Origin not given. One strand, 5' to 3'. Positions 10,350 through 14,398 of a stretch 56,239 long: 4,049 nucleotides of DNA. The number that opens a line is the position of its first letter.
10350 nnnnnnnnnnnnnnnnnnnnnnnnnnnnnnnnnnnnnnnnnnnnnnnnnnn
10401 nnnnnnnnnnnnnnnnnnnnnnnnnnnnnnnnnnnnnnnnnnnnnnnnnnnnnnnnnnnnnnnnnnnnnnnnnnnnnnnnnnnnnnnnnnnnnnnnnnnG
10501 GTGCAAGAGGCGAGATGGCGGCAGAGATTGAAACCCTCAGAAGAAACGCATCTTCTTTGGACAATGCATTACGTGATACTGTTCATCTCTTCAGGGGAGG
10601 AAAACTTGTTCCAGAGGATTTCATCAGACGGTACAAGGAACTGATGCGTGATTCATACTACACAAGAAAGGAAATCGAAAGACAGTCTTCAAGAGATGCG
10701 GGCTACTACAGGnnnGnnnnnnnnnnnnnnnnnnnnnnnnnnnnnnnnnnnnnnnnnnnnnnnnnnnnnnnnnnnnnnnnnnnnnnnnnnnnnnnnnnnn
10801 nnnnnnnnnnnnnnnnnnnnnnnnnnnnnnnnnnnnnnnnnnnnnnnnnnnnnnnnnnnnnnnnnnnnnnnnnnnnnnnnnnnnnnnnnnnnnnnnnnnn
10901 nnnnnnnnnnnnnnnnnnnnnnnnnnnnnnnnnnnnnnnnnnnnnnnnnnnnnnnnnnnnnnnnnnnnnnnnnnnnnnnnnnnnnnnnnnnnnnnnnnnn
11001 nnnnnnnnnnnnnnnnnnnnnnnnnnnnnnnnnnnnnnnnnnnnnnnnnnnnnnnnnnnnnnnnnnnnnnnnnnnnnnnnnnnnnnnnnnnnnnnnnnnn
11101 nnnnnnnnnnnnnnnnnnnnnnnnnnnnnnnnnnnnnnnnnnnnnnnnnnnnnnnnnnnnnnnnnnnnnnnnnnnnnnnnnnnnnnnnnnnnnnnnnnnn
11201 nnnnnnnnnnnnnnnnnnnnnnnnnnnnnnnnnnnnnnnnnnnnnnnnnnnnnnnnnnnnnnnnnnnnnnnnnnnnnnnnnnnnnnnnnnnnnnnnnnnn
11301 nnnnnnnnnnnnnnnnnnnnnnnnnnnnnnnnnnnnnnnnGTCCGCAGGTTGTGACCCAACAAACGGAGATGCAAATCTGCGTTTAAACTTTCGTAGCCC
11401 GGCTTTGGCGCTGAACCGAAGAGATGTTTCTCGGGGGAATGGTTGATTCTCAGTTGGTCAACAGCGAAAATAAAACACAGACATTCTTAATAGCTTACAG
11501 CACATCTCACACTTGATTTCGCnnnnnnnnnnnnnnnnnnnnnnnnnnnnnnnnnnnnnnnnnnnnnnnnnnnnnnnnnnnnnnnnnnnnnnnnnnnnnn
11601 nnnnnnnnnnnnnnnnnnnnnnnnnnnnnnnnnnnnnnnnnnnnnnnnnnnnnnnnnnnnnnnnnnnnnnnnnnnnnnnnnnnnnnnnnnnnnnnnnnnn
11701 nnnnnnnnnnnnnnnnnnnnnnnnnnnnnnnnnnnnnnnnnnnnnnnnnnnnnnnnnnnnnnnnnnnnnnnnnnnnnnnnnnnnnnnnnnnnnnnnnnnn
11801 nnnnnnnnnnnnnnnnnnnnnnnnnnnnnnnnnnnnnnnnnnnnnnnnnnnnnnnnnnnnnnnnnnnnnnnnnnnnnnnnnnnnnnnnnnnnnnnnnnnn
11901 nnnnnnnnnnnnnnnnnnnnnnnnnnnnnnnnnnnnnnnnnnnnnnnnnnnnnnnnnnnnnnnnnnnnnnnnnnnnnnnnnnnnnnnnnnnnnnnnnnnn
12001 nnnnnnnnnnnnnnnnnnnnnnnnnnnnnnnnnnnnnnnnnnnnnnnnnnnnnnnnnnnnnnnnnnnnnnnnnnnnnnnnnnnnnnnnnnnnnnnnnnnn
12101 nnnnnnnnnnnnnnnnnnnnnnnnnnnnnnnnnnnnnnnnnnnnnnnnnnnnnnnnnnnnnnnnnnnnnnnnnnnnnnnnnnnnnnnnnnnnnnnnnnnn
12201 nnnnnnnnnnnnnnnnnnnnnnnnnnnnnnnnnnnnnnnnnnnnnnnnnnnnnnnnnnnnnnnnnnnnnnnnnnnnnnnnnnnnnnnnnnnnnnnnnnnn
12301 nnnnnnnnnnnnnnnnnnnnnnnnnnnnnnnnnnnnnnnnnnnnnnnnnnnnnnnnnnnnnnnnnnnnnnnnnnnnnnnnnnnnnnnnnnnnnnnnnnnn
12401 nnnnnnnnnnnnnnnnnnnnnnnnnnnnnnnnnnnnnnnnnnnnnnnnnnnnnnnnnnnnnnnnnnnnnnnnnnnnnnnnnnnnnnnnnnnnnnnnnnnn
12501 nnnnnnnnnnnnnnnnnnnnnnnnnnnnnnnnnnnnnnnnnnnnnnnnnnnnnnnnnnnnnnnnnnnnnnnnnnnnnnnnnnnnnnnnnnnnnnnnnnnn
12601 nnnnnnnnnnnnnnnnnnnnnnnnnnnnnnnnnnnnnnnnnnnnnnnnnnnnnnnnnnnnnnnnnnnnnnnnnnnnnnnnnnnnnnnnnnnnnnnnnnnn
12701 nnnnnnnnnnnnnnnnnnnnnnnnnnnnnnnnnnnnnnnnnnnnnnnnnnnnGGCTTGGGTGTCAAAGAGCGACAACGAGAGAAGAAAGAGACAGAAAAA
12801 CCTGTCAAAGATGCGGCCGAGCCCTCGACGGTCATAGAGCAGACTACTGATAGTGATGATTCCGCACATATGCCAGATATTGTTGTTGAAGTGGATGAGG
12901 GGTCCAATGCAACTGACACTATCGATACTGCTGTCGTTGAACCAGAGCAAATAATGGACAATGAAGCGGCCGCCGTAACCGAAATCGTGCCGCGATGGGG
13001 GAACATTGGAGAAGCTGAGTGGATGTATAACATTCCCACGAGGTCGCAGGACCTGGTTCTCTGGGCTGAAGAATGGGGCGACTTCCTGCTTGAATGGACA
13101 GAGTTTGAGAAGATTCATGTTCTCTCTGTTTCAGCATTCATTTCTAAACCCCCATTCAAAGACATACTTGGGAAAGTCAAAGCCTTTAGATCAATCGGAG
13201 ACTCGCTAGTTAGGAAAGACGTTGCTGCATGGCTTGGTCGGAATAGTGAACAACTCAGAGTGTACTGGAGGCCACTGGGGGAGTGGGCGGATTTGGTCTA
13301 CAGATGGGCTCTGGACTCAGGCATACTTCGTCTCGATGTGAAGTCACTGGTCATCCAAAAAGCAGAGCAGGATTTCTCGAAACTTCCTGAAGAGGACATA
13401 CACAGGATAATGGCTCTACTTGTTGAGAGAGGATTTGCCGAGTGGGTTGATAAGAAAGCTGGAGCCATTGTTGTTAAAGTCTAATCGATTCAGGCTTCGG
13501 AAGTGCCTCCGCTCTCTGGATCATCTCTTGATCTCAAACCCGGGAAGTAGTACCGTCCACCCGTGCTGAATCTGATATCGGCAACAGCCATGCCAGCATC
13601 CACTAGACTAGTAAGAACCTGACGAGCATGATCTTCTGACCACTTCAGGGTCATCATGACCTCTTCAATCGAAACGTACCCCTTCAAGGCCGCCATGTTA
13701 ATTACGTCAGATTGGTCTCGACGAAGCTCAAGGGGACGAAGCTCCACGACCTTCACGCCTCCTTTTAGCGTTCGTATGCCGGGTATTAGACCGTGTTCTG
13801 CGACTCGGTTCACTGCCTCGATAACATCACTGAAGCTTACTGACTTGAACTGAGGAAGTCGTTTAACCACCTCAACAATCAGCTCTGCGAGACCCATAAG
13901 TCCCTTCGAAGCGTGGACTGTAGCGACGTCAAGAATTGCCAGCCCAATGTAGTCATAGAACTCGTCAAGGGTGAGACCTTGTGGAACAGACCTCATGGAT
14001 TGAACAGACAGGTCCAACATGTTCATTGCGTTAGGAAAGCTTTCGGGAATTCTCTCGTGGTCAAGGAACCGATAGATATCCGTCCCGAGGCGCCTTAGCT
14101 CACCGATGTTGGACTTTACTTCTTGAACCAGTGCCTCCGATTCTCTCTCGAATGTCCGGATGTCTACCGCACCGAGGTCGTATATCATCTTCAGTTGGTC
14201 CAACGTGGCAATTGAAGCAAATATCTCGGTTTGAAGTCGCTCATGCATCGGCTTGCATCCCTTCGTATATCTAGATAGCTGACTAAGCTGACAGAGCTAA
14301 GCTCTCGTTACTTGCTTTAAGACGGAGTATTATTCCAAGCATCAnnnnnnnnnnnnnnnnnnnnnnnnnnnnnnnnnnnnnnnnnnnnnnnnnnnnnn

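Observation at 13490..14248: Natural Vps28(N)-Vps22 fusion: a covalent ESCRT-I to ESCRT-II bridge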

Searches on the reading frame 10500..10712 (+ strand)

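Call 49: search_protein_families(library=pfam, proteins=[window:10500-10712:+], max_evalue=10)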
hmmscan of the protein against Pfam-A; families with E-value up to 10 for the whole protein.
seq(71 aa): 1 family
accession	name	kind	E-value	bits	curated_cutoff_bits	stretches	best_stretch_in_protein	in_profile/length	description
PF07200.18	Mod_r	-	0.078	13.4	30.1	1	10-58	97-144/146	Modifier of rudimentary (Mod(r)) protein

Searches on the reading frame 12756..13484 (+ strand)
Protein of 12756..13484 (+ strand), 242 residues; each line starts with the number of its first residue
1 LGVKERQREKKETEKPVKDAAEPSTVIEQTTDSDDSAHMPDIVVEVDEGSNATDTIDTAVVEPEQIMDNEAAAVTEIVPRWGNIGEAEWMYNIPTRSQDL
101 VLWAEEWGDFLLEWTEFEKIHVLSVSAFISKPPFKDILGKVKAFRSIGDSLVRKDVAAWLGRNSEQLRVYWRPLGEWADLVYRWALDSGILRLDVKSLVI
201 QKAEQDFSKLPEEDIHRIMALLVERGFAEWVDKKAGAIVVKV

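Call 3: search_protein_families(library=pfam, proteins=[window:12756-13484:+], max_evalue=1)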
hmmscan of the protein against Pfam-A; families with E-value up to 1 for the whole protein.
window:12756-13484:+ (242 aa): 1 family
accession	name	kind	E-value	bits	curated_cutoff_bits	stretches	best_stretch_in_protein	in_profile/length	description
PF05871.18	ESCRT-II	-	1.4e-12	48.5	27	1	105-190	22-113/138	ESCRT-II complex subunit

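Call 49: search_protein_families(library=pfam, proteins=[window:12756-13484:+], max_evalue=10)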
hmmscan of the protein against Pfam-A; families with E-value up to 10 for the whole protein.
window:12756-13484:+ (242 aa): 1 family
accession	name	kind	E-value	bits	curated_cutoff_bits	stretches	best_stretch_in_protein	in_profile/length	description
PF05871.18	ESCRT-II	-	1.4e-12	48.5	27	3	105-190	22-113/138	ESCRT-II complex subunit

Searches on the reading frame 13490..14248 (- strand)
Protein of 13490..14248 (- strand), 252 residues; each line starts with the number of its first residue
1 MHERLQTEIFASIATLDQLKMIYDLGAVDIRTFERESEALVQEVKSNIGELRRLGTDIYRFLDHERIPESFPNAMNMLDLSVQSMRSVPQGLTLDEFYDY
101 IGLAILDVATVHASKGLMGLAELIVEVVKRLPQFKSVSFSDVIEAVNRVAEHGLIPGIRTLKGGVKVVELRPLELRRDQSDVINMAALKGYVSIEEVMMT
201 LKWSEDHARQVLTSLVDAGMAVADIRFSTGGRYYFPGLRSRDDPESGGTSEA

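Call 3: search_protein_families(library=pfam, proteins=[window:13490-14248:-], max_evalue=1)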
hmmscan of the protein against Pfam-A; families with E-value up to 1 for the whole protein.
window:13490-14248:- (252 aa): 2 families
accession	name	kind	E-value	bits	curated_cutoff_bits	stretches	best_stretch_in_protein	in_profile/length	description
PF04157.22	EAP30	-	1.5e-13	51.4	26.8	1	75-224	63-218/219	EAP30/Vps36 family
PF16365.12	EutK_C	-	0.15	12.5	27.5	1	192-219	15-42/52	Ethanolamine utilization protein EutK C-terminus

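Call 6: search_solved_structures(query=window:13490-14248:-, max_evalue=10, show_alignments=3)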
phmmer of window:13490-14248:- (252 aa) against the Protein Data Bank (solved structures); distinct sequences matched with E-value up to 10: 6.
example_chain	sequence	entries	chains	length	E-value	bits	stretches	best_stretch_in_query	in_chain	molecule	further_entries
3cuq_A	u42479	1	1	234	1.3e-17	67.3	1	92-238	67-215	Vacuolar-sorting protein SNF8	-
2zme_A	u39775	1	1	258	1.7e-17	66.9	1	92-238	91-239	Vacuolar-sorting protein SNF8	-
1u5t_A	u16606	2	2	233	0.0091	18.7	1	93-237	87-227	appears to be functionally related to SNF7; Snf8p | VPS22, YPL002C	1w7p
3j40_A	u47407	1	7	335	0.22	14.2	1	12-64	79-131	gp7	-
4qxe_A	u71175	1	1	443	1.5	11.5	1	67-138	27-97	Leucine-rich repeat-containing G-protein coupled receptor 4, linker, Variable lymphocyte r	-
4qxf_A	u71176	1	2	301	1.7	11.3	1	67-138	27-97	Leucine-rich repeat-containing G-protein coupled receptor 4, Variable lymphocyte receptor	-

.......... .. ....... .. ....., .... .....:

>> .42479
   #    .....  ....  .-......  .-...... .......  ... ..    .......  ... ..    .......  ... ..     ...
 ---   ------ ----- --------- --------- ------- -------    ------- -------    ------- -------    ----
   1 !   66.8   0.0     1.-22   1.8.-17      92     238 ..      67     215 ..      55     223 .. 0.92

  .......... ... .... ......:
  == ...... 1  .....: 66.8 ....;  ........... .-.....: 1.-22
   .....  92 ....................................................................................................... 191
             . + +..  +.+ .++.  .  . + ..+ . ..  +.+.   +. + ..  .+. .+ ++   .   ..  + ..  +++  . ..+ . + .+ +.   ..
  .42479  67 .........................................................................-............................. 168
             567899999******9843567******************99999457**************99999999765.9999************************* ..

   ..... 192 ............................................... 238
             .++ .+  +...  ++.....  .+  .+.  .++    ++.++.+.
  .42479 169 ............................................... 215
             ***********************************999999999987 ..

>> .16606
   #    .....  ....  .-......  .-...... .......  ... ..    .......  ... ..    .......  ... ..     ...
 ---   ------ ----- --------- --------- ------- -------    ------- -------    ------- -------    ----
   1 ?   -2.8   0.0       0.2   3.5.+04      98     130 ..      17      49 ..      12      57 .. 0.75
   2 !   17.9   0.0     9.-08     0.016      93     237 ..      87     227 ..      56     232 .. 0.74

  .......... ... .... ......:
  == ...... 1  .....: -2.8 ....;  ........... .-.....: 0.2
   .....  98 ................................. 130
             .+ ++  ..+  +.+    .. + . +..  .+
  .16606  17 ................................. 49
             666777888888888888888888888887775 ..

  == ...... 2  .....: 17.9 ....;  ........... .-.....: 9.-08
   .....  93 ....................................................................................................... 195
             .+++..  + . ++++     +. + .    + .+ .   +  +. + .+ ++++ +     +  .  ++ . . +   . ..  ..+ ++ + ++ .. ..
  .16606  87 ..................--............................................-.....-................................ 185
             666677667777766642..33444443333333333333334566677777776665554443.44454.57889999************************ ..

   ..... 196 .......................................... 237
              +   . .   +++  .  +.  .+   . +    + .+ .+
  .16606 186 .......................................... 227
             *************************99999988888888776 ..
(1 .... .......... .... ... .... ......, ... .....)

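Call 10: find_homologous_proteins(query=window:13490-14248:-, max_evalue=0.001)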
Query window:13490-14248:- (252 aa): 137 proteins with E <= 0.001 among 1912 candidates; the best 120 are listed.
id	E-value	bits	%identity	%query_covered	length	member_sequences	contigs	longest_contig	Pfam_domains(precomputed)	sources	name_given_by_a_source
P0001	5.5e-152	522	96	100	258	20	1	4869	PF04157.23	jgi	-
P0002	3.6e-147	506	93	100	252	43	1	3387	PF04157.23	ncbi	-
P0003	3.7e-120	418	78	98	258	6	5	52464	PF04157.23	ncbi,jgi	ncbi:MAG: hypothetical protein ACXABD_07665 [Candidatus Thorarchaeota archaeon]|jgi:hypothetical pro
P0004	5.6e-119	414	77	98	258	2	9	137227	PF04157.23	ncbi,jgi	ncbi:MAG: hypothetical protein ACXABZ_00235 [Candidatus Thorarchaeota archaeon]|jgi:hypothetical pro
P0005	1.0e-115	403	73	99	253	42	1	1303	PF04157.23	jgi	jgi:hypothetical protein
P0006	1.0e-115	403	74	98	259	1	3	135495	PF04157.23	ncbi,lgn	ncbi:MAG: hypothetical protein ACFFEF_00605 [Candidatus Thorarchaeota archaeon]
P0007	4.7e-115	401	74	98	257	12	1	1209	PF04157.23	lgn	-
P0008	5.6e-115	401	74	98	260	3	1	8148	PF04157.23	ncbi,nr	ncbi:MAG: hypothetical protein P1Q69_10300 [Candidatus Thorarchaeota archaeon]|nr:hypothetical prote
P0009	7.3e-115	400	74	99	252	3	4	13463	PF04157.23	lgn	-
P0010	4.1e-114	398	75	98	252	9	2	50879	PF04157.23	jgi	jgi:hypothetical protein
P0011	6.7e-114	397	73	99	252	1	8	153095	PF04157.23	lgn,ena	-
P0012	8.0e-114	397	73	99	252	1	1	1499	PF04157.23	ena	-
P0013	1.2e-113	396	73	99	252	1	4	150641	PF04157.23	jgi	jgi:hypothetical protein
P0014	1.2e-113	396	74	98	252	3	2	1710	PF04157.23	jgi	jgi:hypothetical protein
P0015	2.3e-113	395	73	99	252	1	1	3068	PF04157.23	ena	-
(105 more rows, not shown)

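Call 19: predict_structure(alignment_id=A1)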
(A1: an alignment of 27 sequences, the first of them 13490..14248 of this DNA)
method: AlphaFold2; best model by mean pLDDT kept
length: 252 residues; sequences in the alignment: 27
mean_pLDDT: 77.9   pTM: 0.40
mean pLDDT of the five models: 77.9, 77.8, 72.4, 72.1, 69.8
residues with pLDDT >= 90: 50; 70-90: 149; 50-70: 31; < 50: 22
segments of 3 or more residues with pLDDT < 50: 82-88, 239-252
pLDDT, mean of each block of 10 residues (from residue 1): 86 94 93 93 90 82 85 85 47 78 86 78 88 77 87 77 70 66 77 89 90 73 65 66 35 32
secondary structure, 60 per line:
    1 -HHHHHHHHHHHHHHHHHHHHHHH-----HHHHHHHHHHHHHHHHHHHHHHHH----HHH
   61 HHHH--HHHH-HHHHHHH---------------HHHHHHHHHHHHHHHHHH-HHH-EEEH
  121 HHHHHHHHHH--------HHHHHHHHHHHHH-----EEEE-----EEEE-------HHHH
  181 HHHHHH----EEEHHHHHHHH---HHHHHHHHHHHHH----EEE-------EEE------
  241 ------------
elements in order: H2-24 H30-53 H58-64 H67-70 H72-78 H94-111 E117-119 H120-130 H139-151 E157-160 E166-169 H177-186 E191-193 H194-201 H205-217 E222-224 E232-234

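Call 21: search_protein_representatives(protein=window:13490-14248:-)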
Query: 252 residues. Proteins with E-value up to 0.001 (for the whole library): 189; up to 1e-10: 48; up to 1e-30: 4. The best 150 are listed.
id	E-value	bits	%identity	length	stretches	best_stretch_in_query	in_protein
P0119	1.7e-90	318.9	62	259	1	2-243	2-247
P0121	2.8e-54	200.4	66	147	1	1-146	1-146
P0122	1.7e-50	188.0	43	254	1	5-240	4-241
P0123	3.1e-44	167.5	73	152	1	128-235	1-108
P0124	3.1e-30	121.8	58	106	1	1-106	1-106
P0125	5.0e-28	114.5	40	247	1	87-239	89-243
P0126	1.8e-24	102.9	34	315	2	111-238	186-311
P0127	1.1e-22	97.0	36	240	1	78-239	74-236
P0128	5.9e-21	91.4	40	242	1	96-238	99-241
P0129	2.6e-20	89.3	70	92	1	85-150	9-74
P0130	2.0e-19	86.4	37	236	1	95-238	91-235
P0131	1.6e-18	83.4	31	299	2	135-238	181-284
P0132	3.3e-18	82.4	65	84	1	1-71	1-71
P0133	4.1e-18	82.1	32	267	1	95-240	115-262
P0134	4.6e-18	81.9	38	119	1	133-241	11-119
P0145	3.3e-14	69.3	28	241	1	62-239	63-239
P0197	8.7e-09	51.6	30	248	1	92-239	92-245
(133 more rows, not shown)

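Call 22: fold_search(model_id=the predicted structure, library=pdb)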
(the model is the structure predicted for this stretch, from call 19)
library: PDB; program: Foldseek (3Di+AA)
matches with E <= 10: 1603; with E <= 0.001: 6
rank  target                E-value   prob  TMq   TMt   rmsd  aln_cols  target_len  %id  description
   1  3cuq_A                2.2e-09  1.00  0.31  0.34  13.9       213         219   27  Integrated structural and functional model of the human ESCRT-II complex (released 2008-11-04)
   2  2zme_A                5.9e-09  1.00  0.29  0.33  15.1       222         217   25  Integrated structural and functional model of the human ESCRT-II complex (released 2008-11-04)
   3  2zme_B                1.2e-06  1.00  0.29  0.32  11.8       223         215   17  Integrated structural and functional model of the human ESCRT-II complex (released 2008-11-04)
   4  1u5t_A                2.6e-06  1.00  0.29  0.34  14.3       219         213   18  Structure of the ESCRT-II endosomal trafficking complex (released 2004-09-21)
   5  3cuq_B                8.6e-06  1.00  0.28  0.33  12.0       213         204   18  Integrated structural and functional model of the human ESCRT-II complex (released 2008-11-04)
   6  8b9x_B                8.6e-04  1.00  0.24  0.24  12.6       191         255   11  Chimeric protein of human UFM1 E3 ligase, UFL1, and DDRGK1 (released 2023-10-25)
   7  1u5t_B                2.1e-03  1.00  0.26  0.37  11.2       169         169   16  Structure of the ESCRT-II endosomal trafficking complex (released 2004-09-21)
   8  8cli_A                4.4e-03  0.96  0.22  0.11  22.3       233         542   13  TFIIIC TauB-DNA monomer (released 2023-06-21)
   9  5u8j_A                4.7e-03  1.00  0.25  0.36  14.7       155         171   13  Crystal structure of a protein of unknown function ECL_02571 involved in membrane biogenesis from Enterobacter cloacae (released 2017-01-18)
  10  9zd6_A                4.7e-03  1.00  0.23  0.16  13.0       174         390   15  Bacterial interstrand DNA crosslink glycosylase AlkX/YcaQ bound to DNA (released 2026-01-14)
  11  5u8j_C                5.5e-03  1.00  0.26  0.37  14.8       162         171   13  Crystal structure of a protein of unknown function ECL_02571 involved in membrane biogenesis from Enterobacter cloacae (released 2017-01-18)
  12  8iue_P                6.2e-03  1.00  0.23  0.20  10.0       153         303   12  RNA polymerase III pre-initiation complex melting complex 1 (released 2023-05-24)
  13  9zd6_B                9.1e-03  0.99  0.23  0.16  13.7       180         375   14  Bacterial interstrand DNA crosslink glycosylase AlkX/YcaQ bound to DNA (released 2026-01-14)
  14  1sd7_A                1.1e-02  1.00  0.23  0.46   2.3        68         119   22  Crystal Structure of a SeMet derivative of MecI at 2.65 A (released 2004-02-24)
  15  1lva                  1.3e-02  0.96  0.28  0.27   9.2       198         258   16  Crystal structure of a C-terminal fragment of Moorella thermoacetica elongation factor SelB (released 2002-08-21)
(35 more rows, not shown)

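Call 33: search_protein_families(library=pfam, alignment_id=A1, max_evalue=1)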
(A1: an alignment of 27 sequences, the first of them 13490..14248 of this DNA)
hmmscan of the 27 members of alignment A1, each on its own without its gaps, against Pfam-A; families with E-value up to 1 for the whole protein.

A. member 1, window:13490-14248:- (252 aa): 2 families
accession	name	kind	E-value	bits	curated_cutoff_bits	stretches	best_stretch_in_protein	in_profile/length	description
PF04157.22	EAP30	-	1.5e-13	51.4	26.8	1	75-224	63-218/219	EAP30/Vps36 family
PF16365.12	EutK_C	-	0.15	12.5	27.5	1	192-219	15-42/52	Ethanolamine utilization protein EutK C-terminus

B. families by the number of members that match (of 27 scanned): 23 families
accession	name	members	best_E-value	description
PF04157.22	EAP30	27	6.8e-18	EAP30/Vps36 family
PF16365.12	EutK_C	21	0.0011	Ethanolamine utilization protein EutK C-terminus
PF03997.17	VPS28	18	0.0026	VPS28 protein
PF08220.18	HTH_DeoR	10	0.0082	DeoR-like helix-turn-helix domain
PF02002.24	TFIIE_alpha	6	0.036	TFIIE alpha subunit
PF05120.17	GvpG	5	0.0085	Gas vesicle protein G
PF01978.25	TrmB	5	0.017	Sugar-specific transcriptional regulator TrmB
PF11994.14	DUF3489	4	0.014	Protein of unknown function (DUF3489)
PF03979.19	Sigma70_r1_1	3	0.002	Sigma-70 factor, region 1.1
PF20978.2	Gta3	2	0.015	Glutamyl-tRNA amidotransferase complex subunit Gta3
PF18860.6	AbiJ_NTD3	2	0.024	AbiJ N-terminal domain 3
PF01407.22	Gemini_AL3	2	0.11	Geminivirus AL3 protein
PF16198.10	TruB_C_2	1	0.052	tRNA pseudouridylate synthase B C-terminal domain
PF22324.2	HTH_91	1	0.055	Winged helix domain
PF24408.1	wHTH-Calcineurin_assc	1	0.063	wHTH-Calcineurin_assc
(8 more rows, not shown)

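Call 34: search_protein_families(library=pfam, proteins=[P0122, P0125, P0145, P0197], max_evalue=1)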
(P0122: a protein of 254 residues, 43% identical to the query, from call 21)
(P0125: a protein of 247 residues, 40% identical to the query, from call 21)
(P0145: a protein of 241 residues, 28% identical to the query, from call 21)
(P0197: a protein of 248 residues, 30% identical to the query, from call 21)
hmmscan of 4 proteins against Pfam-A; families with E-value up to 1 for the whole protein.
P0122 (254 aa): 5 families
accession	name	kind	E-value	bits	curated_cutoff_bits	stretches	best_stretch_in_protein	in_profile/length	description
PF04157.22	EAP30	-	6.5e-15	55.9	26.8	1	61-222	49-216/219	EAP30/Vps36 family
PF03997.17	VPS28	-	0.00011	22.5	24.5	1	6-82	2-78/188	VPS28 protein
PF01978.25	TrmB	-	0.03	14.6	25.6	1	190-227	21-58/68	Sugar-specific transcriptional regulator TrmB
PF09454.15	Vps23_core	-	0.034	14.6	26.8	1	1-35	13-47/64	Vps23 core domain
PF17021.10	Mei5_like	-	0.15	12.5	32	1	34-96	28-92/118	Putative double-strand recombination repair-like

P0125 (247 aa): 21 families
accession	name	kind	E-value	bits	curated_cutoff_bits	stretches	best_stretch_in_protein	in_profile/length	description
PF04157.22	EAP30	-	5.8e-26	92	26.8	1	5-228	2-218/219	EAP30/Vps36 family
PF13730.12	HTH_36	-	1.4e-05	25.2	25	2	134-159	30-55/55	Helix-turn-helix domain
PF13545.12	HTH_Crp_2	-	4.5e-05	23.8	27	1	139-164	32-56/70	Crp-like helix-turn-helix domain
PF01978.25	TrmB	-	0.0035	17.6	25.6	0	192-225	19-52/68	Sugar-specific transcriptional regulator TrmB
PF13412.12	HTH_24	-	0.014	15.4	21.9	0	141-159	29-47/48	Winged helix-turn-helix DNA-binding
PF00392.27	GntR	-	0.018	15.1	27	0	132-160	27-55/64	Bacterial regulatory proteins, gntR family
PF21128.4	MCM4_WHD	-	0.04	14.4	24.4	0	102-159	8-62/75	MCM4, winged helix domain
PF08220.18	HTH_DeoR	-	0.048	13.8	21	0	183-225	2-44/57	DeoR-like helix-turn-helix domain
PF01022.26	HTH_5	-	0.053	13.9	22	0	135-160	21-46/47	Bacterial regulatory protein, arsR family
PF14712.11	Snapin_Pallidin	-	0.059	14.3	29.6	1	34-73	32-71/89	Snapin/Pallidin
PF24034.1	DUF7343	-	0.076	13.3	27.6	0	181-223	4-46/62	Domain of unknown function (DUF7343)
PF09602.15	PhaP_Bmeg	-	0.095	13.1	28.3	1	11-75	19-84/168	Polyhydroxyalkanoic acid inclusion protein (PhaP_Bmeg)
PF05595.16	DUF771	-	0.1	13.1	22.9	0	25-68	13-56/90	Domain of unknown function (DUF771)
PF20155.4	TMP_3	-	0.11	12.7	41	1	92-161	18-84/192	Tape measure protein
PF02082.26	Rrf2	-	0.13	12.9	30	0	130-163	24-57/132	Iron-dependent Transcriptional regulator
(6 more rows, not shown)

P0145 (241 aa): 7 families
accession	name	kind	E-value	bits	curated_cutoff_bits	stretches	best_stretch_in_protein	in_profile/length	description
PF04157.22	EAP30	-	2e-20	73.9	26.8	1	2-224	2-218/219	EAP30/Vps36 family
PF04136.21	COG3_N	-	0.0067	16.8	27.9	0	24-65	9-50/147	Conserved oligomeric Golgi complex subunit 3, N-terminal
PF06156.18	YabA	-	0.099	13.7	30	1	24-75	6-53/103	Initiation control protein YabA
PF07072.16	ZapD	-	0.12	12.5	27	1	5-80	48-118/210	Cell division protein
PF17287.7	POTRA_3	-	0.14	12.1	27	0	8-41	14-48/56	POTRA domain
PF01367.25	5_3_exonuc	-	0.16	12.9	40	1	25-83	35-93/97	5'-3' exonuclease, C-terminal SAM fold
PF18928.5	DUF5677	-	0.39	11.2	27.1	1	10-72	74-133/166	Family of unknown function (DUF5677)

P0197 (248 aa): 5 families
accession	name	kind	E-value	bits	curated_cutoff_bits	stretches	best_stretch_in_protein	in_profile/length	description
PF04157.22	EAP30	-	2.2e-59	201.3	26.8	1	8-230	2-218/219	EAP30/Vps36 family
PF03672.18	UPF0154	-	0.042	14.2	27.1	0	28-43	29-44/60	Uncharacterised protein family (UPF0154)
PF19071.5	DUF5767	-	0.079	13.5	26.9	1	35-70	34-69/84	Family of unknown function (DUF5767)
PF12896.12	ANAPC4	-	0.097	12.6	23.1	1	28-93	32-98/203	Anaphase-promoting complex, cyclosome, subunit 4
PF23129.1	DotZ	-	0.23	11.4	27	1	16-72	201-257/293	DotZ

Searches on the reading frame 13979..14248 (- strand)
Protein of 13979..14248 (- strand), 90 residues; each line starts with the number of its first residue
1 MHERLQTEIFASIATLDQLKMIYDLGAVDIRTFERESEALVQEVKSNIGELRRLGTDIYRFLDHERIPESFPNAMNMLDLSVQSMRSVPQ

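Call 9: search_protein_families(library=pfam, proteins=[window:13979-14248:-], max_evalue=10)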
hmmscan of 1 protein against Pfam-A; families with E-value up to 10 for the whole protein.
window:13979-14248:- (90 aa): 1 family
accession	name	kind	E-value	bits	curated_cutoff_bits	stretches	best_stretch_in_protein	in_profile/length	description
PF05120.17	GvpG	-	0.081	13.5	30.6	1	15-43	36-64/67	Gas vesicle protein G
